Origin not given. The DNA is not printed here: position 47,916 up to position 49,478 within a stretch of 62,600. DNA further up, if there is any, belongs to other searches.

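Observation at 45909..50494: BCR / 2-hydroxyacyl-CoA-dehydratase-type radical enzyme operon that ends in an acyl-carrier protein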

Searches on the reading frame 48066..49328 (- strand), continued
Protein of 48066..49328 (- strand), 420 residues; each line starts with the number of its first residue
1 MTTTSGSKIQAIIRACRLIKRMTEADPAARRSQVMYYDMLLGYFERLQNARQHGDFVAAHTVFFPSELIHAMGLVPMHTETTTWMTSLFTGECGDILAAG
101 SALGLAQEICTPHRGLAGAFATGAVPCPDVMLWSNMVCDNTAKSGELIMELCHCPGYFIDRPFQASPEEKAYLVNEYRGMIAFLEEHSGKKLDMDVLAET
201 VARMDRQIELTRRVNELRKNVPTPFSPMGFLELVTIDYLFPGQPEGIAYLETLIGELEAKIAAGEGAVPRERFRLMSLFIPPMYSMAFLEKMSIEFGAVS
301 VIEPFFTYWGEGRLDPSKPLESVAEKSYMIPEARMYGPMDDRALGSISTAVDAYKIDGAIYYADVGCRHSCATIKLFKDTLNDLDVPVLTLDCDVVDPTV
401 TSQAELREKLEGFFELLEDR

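Call 84: fold_search(model_id=the predicted structure, library=pdb)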
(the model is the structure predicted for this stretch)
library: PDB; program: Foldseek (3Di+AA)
matches with E <= 10: 910; with E <= 0.001: 20
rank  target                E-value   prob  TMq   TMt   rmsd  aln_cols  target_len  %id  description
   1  3o3m_A                1.5e-19  1.00  0.83  0.87   2.9       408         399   22  (R)-2-Hydroxyisocaproyl-CoA Dehydratase (released 2011-03-16)
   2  3o3o_A                3.0e-19  1.00  0.82  0.87   2.8       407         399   22  (R)-2-hydroxyisocaproyl-CoA dehydratase in complex with (R)-2-hydroxyisocaproate (released 2011-03-16)
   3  3o3m_C                5.5e-19  1.00  0.81  0.85   3.1       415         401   21  (R)-2-Hydroxyisocaproyl-CoA Dehydratase (released 2011-03-16)
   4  9g87_A                3.1e-18  1.00  0.83  0.80   3.1       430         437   21  3-methylbenzoyl-CoA reductase from Thauera chlorobenzoica (subunits MbdON ) (released 2026-02-04)
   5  8s2r_C                6.5e-18  1.00  0.83  0.81   2.7       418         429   18  BzdNO in partially coenzyme A - free state (released 2025-03-05)
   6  8s02_C                1.2e-17  1.00  0.82  0.80   2.9       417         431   19  BzdNO-benzoyl-CoA complex (released 2025-03-05)
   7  8s02_A                1.8e-17  1.00  0.83  0.80   2.9       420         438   19  BzdNO-benzoyl-CoA complex (released 2025-03-05)
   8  9gai_A                2.8e-17  1.00  0.80  0.77   3.2       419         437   22  3-methylbenzoyl-CoA reductase from Thauera chlorobenzoica (MbdONPQ) (released 2026-02-18)
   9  9gai_E                4.8e-17  1.00  0.79  0.76   3.3       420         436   22  3-methylbenzoyl-CoA reductase from Thauera chlorobenzoica (MbdONPQ) (released 2026-02-18)
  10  7yyl_A                2.2e-16  1.00  0.76  0.75   4.3       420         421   21  nucleotide-free DCCP:DCCP-R complex (released 2022-12-28)
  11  7yzm_A                5.5e-16  1.00  0.76  0.76   4.4       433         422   21  MgADPNP-bound DCCP:DCCP-R complex (released 2022-12-28)
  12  7yyl_D                8.0e-16  1.00  0.74  0.74   4.3       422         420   21  nucleotide-free DCCP:DCCP-R complex (released 2022-12-28)
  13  6eno                  1.2e-15  1.00  0.75  0.75   4.4       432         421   22  Double cubane cluster oxidoreductase (released 2018-03-14)
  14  7yyl_B                2.8e-14  1.00  0.75  0.75   4.4       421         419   21  nucleotide-free DCCP:DCCP-R complex (released 2022-12-28)
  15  8s02_B                5.8e-13  1.00  0.71  0.79   4.1       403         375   17  BzdNO-benzoyl-CoA complex (released 2025-03-05)
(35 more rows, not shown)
